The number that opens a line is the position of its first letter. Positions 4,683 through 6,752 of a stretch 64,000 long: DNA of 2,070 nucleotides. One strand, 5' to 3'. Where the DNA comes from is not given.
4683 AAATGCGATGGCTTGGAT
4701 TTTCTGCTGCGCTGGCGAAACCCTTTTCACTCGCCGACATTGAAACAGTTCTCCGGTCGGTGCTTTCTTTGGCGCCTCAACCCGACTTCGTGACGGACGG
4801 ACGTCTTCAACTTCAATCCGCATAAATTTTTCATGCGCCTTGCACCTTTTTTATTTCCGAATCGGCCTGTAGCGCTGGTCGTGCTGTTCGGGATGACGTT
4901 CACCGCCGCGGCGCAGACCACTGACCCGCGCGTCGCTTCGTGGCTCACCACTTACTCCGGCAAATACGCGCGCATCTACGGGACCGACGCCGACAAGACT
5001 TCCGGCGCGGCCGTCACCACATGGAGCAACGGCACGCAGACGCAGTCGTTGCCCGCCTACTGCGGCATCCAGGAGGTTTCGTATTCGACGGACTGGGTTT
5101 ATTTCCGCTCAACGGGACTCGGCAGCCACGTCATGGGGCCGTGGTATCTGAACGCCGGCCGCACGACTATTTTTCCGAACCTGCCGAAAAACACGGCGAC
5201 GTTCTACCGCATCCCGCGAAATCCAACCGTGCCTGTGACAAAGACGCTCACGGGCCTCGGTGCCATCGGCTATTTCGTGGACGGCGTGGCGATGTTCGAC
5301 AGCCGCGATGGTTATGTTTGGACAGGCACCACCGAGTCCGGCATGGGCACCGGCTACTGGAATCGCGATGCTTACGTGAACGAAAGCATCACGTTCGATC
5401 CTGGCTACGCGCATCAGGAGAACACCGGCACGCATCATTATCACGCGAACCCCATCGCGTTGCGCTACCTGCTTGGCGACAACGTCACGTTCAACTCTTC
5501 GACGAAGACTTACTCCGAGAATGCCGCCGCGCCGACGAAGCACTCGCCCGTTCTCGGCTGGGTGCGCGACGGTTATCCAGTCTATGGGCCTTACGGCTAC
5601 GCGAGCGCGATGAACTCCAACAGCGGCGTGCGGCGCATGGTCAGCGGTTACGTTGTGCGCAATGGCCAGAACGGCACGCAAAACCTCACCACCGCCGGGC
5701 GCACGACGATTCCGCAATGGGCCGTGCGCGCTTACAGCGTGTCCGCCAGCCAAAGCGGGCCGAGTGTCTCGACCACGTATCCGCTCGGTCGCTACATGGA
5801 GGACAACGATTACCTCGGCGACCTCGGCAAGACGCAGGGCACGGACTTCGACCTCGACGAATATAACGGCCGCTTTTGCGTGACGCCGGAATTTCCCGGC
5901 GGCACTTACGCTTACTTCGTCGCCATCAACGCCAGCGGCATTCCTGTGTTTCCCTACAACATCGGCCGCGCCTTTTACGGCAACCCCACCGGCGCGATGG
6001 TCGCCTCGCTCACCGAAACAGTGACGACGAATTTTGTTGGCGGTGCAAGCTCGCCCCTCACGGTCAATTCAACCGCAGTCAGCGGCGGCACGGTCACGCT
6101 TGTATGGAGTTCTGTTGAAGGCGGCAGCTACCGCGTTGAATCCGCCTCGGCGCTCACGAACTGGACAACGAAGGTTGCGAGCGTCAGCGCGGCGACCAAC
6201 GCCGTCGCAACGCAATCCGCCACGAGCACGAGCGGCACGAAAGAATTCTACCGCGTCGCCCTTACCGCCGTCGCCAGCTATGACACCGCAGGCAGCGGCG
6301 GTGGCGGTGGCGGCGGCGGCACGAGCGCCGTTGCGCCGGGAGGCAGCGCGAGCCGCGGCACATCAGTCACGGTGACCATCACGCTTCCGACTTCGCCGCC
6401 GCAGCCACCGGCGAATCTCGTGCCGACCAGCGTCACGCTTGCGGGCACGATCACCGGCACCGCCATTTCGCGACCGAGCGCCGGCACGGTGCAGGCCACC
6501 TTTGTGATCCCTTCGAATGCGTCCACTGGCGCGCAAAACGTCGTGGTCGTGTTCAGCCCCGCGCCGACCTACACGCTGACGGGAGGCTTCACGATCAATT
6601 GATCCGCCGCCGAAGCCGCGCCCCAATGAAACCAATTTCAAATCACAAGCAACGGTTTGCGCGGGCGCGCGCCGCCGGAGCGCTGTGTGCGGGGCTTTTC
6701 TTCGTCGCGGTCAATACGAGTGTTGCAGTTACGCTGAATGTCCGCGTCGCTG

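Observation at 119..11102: TCS-flanked accessory locus: duplicated [single-domain RR -> YHYH-motif secreted protein] modules around a di-heme peroxidase fusion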

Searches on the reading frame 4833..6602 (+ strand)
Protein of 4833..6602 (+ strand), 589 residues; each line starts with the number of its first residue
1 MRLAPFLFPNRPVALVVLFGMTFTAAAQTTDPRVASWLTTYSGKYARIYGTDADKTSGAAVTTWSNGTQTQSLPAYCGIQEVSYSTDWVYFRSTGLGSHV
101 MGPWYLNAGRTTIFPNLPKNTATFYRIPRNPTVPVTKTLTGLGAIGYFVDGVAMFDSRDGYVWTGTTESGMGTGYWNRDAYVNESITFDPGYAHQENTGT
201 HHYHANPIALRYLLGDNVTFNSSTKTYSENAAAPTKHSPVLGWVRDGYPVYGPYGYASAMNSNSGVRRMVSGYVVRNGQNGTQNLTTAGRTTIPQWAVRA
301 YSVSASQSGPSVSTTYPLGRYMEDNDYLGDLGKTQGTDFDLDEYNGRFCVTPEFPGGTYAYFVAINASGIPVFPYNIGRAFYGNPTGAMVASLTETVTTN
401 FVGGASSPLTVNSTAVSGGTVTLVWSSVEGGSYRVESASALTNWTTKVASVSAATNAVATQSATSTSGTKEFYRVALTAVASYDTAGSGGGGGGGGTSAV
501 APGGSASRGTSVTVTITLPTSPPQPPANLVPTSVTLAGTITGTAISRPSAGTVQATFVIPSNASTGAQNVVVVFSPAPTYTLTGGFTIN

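Call 3: search_protein_families(library=pfam, proteins=[window:4833-6602:+], max_evalue=0.01)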
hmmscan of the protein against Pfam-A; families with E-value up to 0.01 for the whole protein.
window:4833-6602:+ (589 aa): 1 family
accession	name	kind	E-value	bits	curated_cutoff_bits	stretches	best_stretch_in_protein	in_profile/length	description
PF14240.11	YHYH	-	3e-40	138.7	25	1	125-368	2-185/193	YHYH protein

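Call 4: search_protein_families(library=ncbifam, proteins=[window:4833-6602:+], max_evalue=0.01)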
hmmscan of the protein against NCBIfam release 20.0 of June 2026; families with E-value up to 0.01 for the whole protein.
window:4833-6602:+ (589 aa): 0 families

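Call 36: find_homologous_proteins(query=window:4833-6602:+, max_evalue=0.00001)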
Query window:4833-6602:+ (589 aa): 3417 proteins with E <= 0.00001 among 8000 candidates; the best 120 are listed.
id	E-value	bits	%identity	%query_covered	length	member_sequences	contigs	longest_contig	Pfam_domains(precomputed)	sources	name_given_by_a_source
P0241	0.0e+0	1303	100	100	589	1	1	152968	PF14240.12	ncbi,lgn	-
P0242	0.0e+0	1066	82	98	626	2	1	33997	PF14240.12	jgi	jgi:hypothetical protein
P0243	0.0e+0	1065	82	98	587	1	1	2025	PF14240.12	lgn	-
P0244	0.0e+0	1046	80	98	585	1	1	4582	PF14240.12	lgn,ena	-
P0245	0.0e+0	1043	79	99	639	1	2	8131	PF14240.12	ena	-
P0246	1.4e-279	947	75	97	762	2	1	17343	PF14240.12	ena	-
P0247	1.2e-262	891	70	97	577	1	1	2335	PF14240.12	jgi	jgi:hypothetical protein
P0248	1.0e-261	888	69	98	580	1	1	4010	PF14240.12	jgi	jgi:hypothetical protein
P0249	7.1e-259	879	71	95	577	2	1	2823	PF14240.12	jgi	jgi:hypothetical protein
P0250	2.3e-258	877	69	98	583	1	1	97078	PF14240.12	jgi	jgi:hypothetical protein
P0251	4.3e-257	873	68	97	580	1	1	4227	PF14240.12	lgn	-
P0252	3.1e-255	867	69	96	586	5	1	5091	PF14240.12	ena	-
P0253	3.0e-254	863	68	98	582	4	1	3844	PF14240.12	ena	-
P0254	1.6e-253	861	68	98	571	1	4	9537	PF14240.12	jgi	jgi:hypothetical protein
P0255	5.9e-253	859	68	98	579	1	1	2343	PF14240.12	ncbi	-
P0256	2.1e-252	857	69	95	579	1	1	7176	PF14240.12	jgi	jgi:hypothetical protein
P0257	1.6e-251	854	67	98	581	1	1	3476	PF14240.12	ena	-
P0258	1.8e-251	854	65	98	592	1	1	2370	PF14240.12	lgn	-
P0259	2.7e-250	850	67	98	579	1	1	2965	PF14240.12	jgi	jgi:hypothetical protein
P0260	4.6e-250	850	69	95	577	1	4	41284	PF14240.12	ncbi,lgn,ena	-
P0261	3.2e-249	847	67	95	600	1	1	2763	PF14240.12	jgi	jgi:hypothetical protein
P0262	3.4e-248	843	68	96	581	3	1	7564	PF14240.12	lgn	-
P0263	4.0e-248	843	65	98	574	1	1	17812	PF14240.12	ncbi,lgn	-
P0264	5.7e-248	843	65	98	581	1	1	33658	PF14240.12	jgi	-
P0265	1.2e-247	842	67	96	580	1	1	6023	PF14240.12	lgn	-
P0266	4.8e-247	840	65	98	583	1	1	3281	PF14240.12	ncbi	-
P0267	6.5e-247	839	66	98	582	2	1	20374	PF14240.12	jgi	-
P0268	2.0e-246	838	67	95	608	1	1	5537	PF14240.12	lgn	-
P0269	1.4e-245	835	66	98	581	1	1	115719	PF14240.12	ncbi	ncbi:MAG: YHYH protein [Verrucomicrobiota bacterium]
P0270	1.5e-245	835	67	98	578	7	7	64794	PF14240.12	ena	-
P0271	2.8e-244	830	68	96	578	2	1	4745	PF14240.12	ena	-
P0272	3.6e-243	827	67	95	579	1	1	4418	PF14240.12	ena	-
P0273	2.7e-242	824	66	98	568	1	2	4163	PF14240.12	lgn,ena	-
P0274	5.1e-242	823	65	97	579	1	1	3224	PF14240.12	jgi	-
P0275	2.7e-241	821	65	98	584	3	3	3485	PF14240.12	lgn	-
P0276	9.8e-241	819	65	98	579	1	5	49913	PF14240.12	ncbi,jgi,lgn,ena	-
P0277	7.0e-240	816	63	98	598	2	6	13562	PF14240.12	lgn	-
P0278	4.5e-239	813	64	98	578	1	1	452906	PF14240.12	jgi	-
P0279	5.8e-238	810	64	98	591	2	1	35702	PF14240.12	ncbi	-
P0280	1.4e-237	808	64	98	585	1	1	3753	PF14240.12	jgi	jgi:hypothetical protein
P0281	4.4e-236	803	65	97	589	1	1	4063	PF14240.12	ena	-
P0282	1.2e-235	802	65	97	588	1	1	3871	PF14240.12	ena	-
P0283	1.2e-234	799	62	98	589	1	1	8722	PF14240.12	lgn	-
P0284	1.6e-234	798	66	97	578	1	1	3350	PF14240.12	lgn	-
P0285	4.0e-234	797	64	98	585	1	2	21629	PF14240.12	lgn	-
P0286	7.6e-234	796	63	98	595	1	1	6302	PF14240.12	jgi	jgi:hypothetical protein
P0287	9.1e-234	796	64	99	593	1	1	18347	PF14240.12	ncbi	-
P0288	9.6e-234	796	63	97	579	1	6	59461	PF14240.12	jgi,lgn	jgi:hypothetical protein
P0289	1.0e-233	796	64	98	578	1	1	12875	PF14240.12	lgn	-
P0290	1.6e-233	795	66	96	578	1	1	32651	PF14240.12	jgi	jgi:hypothetical protein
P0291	2.5e-233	794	65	97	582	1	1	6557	PF14240.12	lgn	-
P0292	4.0e-233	794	62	98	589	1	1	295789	PF14240.12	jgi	jgi:hypothetical protein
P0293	4.9e-233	793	66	97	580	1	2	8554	PF14240.12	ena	-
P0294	6.7e-233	793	63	98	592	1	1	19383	PF14240.12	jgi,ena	-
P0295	7.5e-233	793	63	97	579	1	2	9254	PF14240.12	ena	-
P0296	8.4e-233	793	66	95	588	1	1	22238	PF14240.12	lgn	-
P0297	2.1e-232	791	62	99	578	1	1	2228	PF14240.12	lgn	-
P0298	9.1e-232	789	66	96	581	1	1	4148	PF14240.12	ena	-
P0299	1.3e-231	789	66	95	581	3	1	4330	PF14240.12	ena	-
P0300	4.7e-231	787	63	95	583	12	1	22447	PF14240.12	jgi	jgi:hypothetical protein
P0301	8.8e-231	786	64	95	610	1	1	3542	PF14240.12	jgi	jgi:hypothetical protein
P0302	8.9e-231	786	64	98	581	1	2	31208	PF14240.12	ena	-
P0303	1.2e-230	786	61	97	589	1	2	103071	PF14240.12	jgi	jgi:hypothetical protein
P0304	1.2e-230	785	63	95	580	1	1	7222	PF14240.12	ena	-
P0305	1.7e-230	785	62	98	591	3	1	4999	PF14240.12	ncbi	-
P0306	3.1e-230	784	64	98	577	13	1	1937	PF14240.12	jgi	jgi:hypothetical protein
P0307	1.2e-229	782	63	96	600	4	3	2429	PF14240.12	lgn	-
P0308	1.3e-229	782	63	97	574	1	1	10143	PF14240.12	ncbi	-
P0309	1.3e-229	782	62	98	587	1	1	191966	PF14240.12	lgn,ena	-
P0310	1.9e-229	782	63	98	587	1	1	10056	PF14240.12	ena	-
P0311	2.5e-229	781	63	95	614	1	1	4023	PF14240.12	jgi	jgi:hypothetical protein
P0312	2.9e-229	781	65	95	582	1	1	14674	PF14240.12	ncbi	-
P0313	5.3e-229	780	63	97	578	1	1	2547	PF14240.12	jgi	jgi:hypothetical protein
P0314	1.0e-228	779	63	96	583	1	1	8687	PF14240.12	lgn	-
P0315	2.1e-228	778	61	98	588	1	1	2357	PF14240.12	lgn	-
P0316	2.3e-228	778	63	98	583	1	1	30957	PF14240.12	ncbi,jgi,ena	jgi:hypothetical protein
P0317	2.6e-228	778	62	98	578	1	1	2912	PF14240.12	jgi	-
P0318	2.8e-228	778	63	95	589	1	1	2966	PF14240.12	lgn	-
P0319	1.7e-227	775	62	98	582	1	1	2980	PF14240.12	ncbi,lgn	-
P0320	2.6e-227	774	63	97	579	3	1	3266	PF14240.12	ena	-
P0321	2.9e-227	774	61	99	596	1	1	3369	PF14240.12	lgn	-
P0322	3.2e-227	774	64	98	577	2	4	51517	PF14240.12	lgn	-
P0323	3.2e-227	774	63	97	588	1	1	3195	PF14240.12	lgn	-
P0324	3.8e-227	774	57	98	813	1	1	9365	PF14240.12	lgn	-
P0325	6.4e-227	773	61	98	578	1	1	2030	PF14240.12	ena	-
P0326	6.8e-227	773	63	95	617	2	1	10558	PF14240.12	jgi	jgi:hypothetical protein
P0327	2.0e-226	772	64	95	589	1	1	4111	PF14240.12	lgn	-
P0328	2.3e-226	771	63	97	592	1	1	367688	PF14240.12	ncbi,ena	-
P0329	3.1e-226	771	63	95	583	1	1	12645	PF14240.12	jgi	jgi:hypothetical protein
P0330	3.5e-226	771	62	98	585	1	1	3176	PF14240.12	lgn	-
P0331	7.1e-226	770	63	98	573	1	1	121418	PF14240.12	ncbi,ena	-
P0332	1.1e-225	769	62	98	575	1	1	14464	PF14240.12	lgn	-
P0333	1.5e-225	769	62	96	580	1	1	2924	PF14240.12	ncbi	-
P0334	1.8e-225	768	61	97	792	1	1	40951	PF14240.12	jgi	jgi:hypothetical protein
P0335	2.3e-225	768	62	98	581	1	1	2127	PF14240.12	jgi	jgi:hypothetical protein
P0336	3.1e-225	768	56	98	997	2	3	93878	PF14240.12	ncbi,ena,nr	ncbi:MAG: Uncharacterized protein FD161_3098 [Limisphaerales bacterium]|nr:MAG: Uncharacterized prot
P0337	6.9e-225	766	62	98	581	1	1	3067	PF14240.12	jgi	jgi:hypothetical protein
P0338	8.7e-225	766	64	97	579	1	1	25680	PF14240.12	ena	-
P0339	9.3e-225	766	63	98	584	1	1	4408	PF14240.12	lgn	-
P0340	1.0e-224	766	64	96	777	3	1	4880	PF14240.12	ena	-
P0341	1.4e-224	765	63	98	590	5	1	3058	PF14240.12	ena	-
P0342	2.1e-224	765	64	94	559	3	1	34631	PF14240.12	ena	-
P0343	3.7e-224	764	62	95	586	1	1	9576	PF14240.12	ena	-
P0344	3.9e-224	764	63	98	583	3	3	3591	PF14240.12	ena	-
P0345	7.1e-224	763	62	97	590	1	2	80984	PF14240.12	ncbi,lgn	-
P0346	8.7e-224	763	62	98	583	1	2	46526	PF14240.12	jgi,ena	jgi:hypothetical protein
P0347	9.3e-224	763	61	98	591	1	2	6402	PF14240.12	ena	-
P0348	1.1e-223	762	62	99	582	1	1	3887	PF14240.12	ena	-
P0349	1.5e-223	762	64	95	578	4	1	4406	PF14240.12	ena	-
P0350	1.6e-223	762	62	95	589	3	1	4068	PF14240.12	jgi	jgi:hypothetical protein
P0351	1.6e-223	762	63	98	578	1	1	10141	PF14240.12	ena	-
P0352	1.7e-223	762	62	97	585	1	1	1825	PF14240.12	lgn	-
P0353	2.4e-223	761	62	99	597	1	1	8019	PF14240.12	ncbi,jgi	ncbi:MAG: hypothetical protein RL380_264 [Verrucomicrobiota bacterium]|jgi:hypothetical protein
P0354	3.4e-223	761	63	98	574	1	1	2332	PF14240.12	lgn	-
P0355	3.6e-223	761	62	98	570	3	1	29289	PF14240.12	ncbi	-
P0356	4.4e-223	761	60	100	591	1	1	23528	PF14240.12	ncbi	-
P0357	4.8e-223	760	57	98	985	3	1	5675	PF14240.12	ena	-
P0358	5.3e-223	760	58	95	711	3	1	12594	PF14240.12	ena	-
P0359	5.9e-223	760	63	95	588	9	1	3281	PF14240.12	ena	-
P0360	7.7e-223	760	62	98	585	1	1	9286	PF14240.12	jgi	-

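Call 37: find_encoding_contigs(protein=P0241, flank=10000, max_places=3)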
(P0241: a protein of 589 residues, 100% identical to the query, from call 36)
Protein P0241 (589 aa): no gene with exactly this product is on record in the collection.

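Call 38: find_encoding_contigs(protein=P0242, flank=10000, max_places=3)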
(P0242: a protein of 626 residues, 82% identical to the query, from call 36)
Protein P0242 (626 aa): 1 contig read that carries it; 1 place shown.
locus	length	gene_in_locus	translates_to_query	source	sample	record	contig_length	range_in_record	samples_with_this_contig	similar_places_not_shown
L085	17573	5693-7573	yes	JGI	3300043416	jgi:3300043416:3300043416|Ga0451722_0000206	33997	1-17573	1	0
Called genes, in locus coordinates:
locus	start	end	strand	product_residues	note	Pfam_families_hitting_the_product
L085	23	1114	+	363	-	PF13442:Cytochrome_CBB3, PF00034:Cytochrom_C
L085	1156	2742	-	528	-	PF00884:Sulfatase, PF01663:Phosphodiest (weak), PF16347:SGSH_C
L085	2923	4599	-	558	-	PF00672:HAMP, PF00512:HisKA, PF13581:HATPase_c_2 (faint), PF02518:HATPase_c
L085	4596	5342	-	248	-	PF00072:Response_reg, PF00486:Trans_reg_C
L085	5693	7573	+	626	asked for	PF14240:YHYH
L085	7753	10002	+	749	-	PF20243:MbnP, PF00034:Cytochrom_C (faint), PF03150:CCP_MauG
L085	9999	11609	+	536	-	PF00884:Sulfatase, PF16347:SGSH_C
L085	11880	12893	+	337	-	PF14240:YHYH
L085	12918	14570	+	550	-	PF00069:Pkinase, PF07714:PK_Tyr_Ser-Thr, PF01636:APH (faint)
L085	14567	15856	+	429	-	PF13570:Beta-prop_ACSF4 (faint), PF01011:PQQ (faint), PF13360:PQQ_2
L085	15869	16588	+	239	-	PF23564:EF-hand_FSTL1 (faint), PF00036:EF-hand_1 (faint), PF13202:EF-hand_5 (faint), PF13405:EF-hand_6 (faint), PF13499:EF-hand_7 (faint), PF13833:EF-hand_8 (faint)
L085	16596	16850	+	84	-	-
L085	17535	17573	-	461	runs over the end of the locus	PF07394:DUF1501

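Call 39: find_encoding_contigs(protein=P0246, flank=10000, max_places=3)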
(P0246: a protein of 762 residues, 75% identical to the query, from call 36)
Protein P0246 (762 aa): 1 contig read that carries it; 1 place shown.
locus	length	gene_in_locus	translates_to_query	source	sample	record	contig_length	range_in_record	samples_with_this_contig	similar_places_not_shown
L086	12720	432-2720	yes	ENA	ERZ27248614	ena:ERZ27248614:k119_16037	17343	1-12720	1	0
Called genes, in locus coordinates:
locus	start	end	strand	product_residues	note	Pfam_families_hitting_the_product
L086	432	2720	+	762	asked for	PF14240:YHYH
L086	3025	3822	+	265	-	PF00318:Ribosomal_S2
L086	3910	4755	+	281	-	PF25025:EF-Ts_N (weak), PF00889:EF_TS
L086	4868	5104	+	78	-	PF04014:MazE_antitoxin (weak)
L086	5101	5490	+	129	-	PF01850:PIN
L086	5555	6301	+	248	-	PF00696:AA_kinase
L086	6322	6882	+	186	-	PF01765:RRF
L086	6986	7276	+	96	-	-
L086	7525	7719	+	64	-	-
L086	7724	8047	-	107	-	PF04977:DivIC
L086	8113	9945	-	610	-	PF01869:BcrAD_BadFG, PF13580:SIS_2, PF22198:GKRP_SIS_2 (weak), PF22645:GKRP_SIS_N, PF20741:GKRP-like_C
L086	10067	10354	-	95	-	-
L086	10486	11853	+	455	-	PF10396:TrmE_N, PF12631:MnmE_helical, PF00350:Dynamin_N (faint), PF01926:MMR_HSR1, PF02421:FeoB_N (weak)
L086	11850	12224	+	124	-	-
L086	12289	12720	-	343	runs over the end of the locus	PF00274:Glycolytic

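Call 53: predict_structure(alignment_id=A1)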
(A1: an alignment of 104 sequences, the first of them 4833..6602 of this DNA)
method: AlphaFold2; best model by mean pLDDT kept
length: 589 residues; sequences in the alignment: 104
mean_pLDDT: 86.5   pTM: 0.79
mean pLDDT of the five models: 86.5, 86.3, 85.8, 81.3, 75.4
residues with pLDDT >= 90: 340; 70-90: 182; 50-70: 39; < 50: 28
segments of 3 or more residues with pLDDT < 50: 1-3, 6-8, 163-173, 489-496
pLDDT, mean of each block of 10 residues (from residue 1): 46 57 56 95 95 94 90 94 97 96 91 92 96 94 91 83 47 65 82 89 91 96 93 95 97 97 96 90 81 88 83 75 90 94 95 97 88 77 96 90 88 87 91 91 90 71 73 89 72 54 86 92 89 97 93 95 94 96 92
secondary structure, 60 per line:
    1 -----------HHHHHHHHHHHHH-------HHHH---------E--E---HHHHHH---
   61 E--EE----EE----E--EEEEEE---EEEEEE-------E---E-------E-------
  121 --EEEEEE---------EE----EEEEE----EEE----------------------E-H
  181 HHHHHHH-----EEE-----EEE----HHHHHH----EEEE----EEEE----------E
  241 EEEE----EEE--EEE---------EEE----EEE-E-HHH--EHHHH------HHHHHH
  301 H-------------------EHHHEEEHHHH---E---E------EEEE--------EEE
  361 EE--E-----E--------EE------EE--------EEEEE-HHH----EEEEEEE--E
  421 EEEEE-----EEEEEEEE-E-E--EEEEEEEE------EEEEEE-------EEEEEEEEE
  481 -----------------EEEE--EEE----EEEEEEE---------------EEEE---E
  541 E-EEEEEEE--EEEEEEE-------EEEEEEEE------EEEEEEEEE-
elements in order: H12-24 H32-35 H52-57 E79-84 E88-93 E123-128 E144-148 E153-155 H180-187 E193-195 E201-203 H208-213 E218-221 E226-229 E240-244 E249-251 E254-256 E266-268 E273-275 H285-288 H295-301 E325-327 H328-331 E346-349 E358-362 E398-402 E411-417 E420-425 E431-438 E445-452 E459-464 E472-480 E498-501 E504-506 E511-517 E533-536 E543-549 E552-558 E566-573 E580-588

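Call 86: find_encoding_contigs(protein=P0278, flank=7000, max_places=2)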
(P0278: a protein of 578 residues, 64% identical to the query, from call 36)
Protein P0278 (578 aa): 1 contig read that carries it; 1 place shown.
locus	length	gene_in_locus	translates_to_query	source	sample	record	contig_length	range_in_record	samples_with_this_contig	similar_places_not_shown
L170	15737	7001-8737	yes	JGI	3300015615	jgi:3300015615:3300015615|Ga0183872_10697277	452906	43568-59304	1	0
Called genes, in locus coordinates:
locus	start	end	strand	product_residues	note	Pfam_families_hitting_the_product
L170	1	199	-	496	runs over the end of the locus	PF01425:Amidase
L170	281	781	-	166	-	PF06983:3-dmu-9_3-mt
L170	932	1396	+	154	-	PF14588:YjgF_endoribonc, PF01042:Ribonuc_L-PSP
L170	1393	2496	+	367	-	PF01168:Ala_racemase_N, PF14031:D-ser_dehydrat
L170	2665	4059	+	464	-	PF02447:GntP_permease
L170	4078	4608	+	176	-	-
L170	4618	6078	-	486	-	PF00672:HAMP, PF00512:HisKA, PF02518:HATPase_c, PF13581:HATPase_c_2 (weak)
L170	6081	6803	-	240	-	PF00072:Response_reg, PF00486:Trans_reg_C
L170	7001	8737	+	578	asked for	PF14240:YHYH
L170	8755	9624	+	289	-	PF14240:YHYH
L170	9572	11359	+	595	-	PF20243:MbnP, PF00034:Cytochrom_C (faint), PF03150:CCP_MauG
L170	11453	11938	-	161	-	PF02542:YgbB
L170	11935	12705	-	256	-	PF00459:Inositol_P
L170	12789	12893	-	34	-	-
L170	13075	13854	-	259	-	PF23441:SDR, PF00106:adh_short, PF01370:Epimerase (faint), PF08659:KR, PF13561:adh_short_C2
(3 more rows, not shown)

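Call 87: find_encoding_contigs(protein=P0292, flank=7000, max_places=2)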
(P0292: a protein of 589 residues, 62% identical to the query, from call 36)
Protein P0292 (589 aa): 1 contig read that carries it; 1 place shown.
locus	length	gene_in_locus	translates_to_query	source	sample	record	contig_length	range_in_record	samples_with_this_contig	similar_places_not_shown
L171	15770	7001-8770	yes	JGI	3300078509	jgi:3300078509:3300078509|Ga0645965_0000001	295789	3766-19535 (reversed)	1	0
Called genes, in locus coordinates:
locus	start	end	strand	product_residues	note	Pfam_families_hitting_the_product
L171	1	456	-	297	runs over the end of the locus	PF00535:Glycos_transf_2, PF10111:Glyco_tranf_2_2 (weak), PF13641:Glyco_tranf_2_3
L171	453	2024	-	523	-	PF01554:MatE, PF13440:Polysacc_synt_3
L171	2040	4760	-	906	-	PF00501:AMP-binding, PF13193:AMP-binding_C, PF00550:PP-binding, PF00975:Thioesterase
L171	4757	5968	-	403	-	PF01663:Phosphodiest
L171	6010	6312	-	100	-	PF01740:STAS, PF13466:STAS_2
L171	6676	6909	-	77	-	-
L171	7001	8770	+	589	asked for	PF14240:YHYH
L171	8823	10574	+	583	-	PF20243:MbnP, PF00034:Cytochrom_C (faint), PF03150:CCP_MauG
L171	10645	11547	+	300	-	PF00753:Lactamase_B, PF12706:Lactamase_B_2 (weak)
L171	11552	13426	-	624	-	PF01594:AI-2E_transport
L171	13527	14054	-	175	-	PF04608:PgpA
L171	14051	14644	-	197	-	PF01066:CDP-OH_P_transf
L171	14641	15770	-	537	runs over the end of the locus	PF00919:UPF0004, PF04055:Radical_SAM, PF18693:TRAM_2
